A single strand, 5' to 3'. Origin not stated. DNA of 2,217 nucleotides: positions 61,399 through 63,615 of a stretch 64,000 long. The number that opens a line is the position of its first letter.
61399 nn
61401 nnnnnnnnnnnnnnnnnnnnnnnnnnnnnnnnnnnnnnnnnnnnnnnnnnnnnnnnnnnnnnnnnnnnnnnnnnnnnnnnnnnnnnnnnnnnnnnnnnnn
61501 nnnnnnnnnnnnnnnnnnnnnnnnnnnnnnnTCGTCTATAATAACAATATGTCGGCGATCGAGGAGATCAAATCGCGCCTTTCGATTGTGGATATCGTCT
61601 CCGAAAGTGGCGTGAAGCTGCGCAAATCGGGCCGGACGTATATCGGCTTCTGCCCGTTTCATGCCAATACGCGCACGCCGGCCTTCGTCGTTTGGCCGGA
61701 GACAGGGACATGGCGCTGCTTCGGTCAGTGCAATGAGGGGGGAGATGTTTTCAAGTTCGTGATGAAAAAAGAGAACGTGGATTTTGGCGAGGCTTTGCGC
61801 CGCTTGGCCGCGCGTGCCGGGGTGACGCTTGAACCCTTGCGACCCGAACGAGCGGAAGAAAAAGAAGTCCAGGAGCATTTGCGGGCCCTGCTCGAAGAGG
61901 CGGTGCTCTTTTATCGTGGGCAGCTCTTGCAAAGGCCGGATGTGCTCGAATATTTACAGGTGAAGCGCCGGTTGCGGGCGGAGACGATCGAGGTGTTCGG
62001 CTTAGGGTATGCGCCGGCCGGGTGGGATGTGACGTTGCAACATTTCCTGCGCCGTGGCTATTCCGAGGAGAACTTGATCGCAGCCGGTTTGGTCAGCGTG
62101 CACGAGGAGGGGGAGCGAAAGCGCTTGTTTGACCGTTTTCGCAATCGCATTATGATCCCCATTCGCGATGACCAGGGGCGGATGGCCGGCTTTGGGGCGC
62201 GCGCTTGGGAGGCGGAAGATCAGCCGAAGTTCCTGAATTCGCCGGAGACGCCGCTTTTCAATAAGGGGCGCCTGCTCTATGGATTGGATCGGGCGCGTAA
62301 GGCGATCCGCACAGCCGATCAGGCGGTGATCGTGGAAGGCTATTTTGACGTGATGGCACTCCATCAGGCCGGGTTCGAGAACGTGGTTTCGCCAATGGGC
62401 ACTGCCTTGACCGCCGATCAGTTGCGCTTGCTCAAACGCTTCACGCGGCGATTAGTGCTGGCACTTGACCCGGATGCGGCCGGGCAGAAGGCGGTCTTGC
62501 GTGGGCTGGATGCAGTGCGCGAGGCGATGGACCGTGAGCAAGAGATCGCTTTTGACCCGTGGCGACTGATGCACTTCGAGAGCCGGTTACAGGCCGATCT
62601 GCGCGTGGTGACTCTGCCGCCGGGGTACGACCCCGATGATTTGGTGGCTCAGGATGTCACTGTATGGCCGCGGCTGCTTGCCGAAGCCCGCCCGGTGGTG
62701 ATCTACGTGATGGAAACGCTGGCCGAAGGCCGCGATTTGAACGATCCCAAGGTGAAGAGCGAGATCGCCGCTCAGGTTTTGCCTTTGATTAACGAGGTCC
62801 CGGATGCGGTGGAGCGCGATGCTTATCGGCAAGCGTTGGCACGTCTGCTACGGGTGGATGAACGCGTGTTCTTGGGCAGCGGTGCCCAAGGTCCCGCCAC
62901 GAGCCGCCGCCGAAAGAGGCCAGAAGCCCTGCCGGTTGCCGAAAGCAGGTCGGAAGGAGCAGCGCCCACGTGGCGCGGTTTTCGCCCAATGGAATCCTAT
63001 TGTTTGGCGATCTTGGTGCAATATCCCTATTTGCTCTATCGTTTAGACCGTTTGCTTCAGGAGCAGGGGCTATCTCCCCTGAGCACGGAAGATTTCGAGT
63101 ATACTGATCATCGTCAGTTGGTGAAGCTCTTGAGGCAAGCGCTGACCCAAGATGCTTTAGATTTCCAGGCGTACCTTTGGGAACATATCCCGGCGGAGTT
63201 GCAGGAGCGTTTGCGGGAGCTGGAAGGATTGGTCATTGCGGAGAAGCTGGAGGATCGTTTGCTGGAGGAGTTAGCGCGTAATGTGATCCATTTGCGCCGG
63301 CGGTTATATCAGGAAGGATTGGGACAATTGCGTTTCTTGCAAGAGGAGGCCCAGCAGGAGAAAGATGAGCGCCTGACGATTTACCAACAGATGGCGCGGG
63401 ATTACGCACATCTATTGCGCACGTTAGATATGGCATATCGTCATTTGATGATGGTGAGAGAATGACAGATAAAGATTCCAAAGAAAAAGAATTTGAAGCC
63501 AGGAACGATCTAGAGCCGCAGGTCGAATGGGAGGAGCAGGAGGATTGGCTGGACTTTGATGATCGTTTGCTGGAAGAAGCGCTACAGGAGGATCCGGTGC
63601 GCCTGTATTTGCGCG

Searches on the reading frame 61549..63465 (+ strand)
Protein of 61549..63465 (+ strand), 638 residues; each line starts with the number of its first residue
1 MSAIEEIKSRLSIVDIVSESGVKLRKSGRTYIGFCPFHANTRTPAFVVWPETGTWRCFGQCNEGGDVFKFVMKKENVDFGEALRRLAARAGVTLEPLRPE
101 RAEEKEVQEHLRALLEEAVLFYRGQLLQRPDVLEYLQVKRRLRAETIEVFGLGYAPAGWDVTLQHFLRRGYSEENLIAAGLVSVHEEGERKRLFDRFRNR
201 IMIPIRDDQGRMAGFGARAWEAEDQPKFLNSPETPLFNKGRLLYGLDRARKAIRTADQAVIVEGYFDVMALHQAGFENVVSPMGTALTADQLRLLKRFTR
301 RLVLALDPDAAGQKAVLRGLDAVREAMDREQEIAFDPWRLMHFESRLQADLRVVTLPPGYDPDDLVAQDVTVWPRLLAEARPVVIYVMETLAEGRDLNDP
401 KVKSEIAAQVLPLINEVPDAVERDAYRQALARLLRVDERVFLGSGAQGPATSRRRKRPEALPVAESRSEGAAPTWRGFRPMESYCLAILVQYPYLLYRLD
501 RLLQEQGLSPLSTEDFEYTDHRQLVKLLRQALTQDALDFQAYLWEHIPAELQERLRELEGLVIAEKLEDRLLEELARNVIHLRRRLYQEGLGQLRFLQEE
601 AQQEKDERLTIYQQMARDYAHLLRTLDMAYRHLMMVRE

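Call 81: search_protein_families(library=pfam, proteins=[window:61549-63465:+], max_evalue=0.00001)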
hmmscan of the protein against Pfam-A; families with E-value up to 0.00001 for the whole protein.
window:61549-63465:+ (638 aa): 6 families
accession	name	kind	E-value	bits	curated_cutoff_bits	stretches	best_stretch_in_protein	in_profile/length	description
PF08275.17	DNAG_N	-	1.9e-37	128.6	26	1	121-249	1-127/128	DNA primase catalytic core, N-terminal domain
PF01807.25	Zn_ribbon_DnaG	-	3.5e-26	91.3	24.9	1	3-95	5-94/98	CHC2 zinc finger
PF13662.12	Toprim_4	-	4.7e-20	72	25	1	258-322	2-73/85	Toprim domain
PF13155.12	Toprim_2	-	1.1e-18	67.8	22.1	1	260-326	1-69/88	Toprim-like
PF01751.28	Toprim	-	1.7e-13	51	23.1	1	259-328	2-85/96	Toprim domain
PF10410.14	DnaB_bind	-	2.5e-13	50.5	20.6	1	386-438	3-55/56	DnaB-helicase binding domain of primase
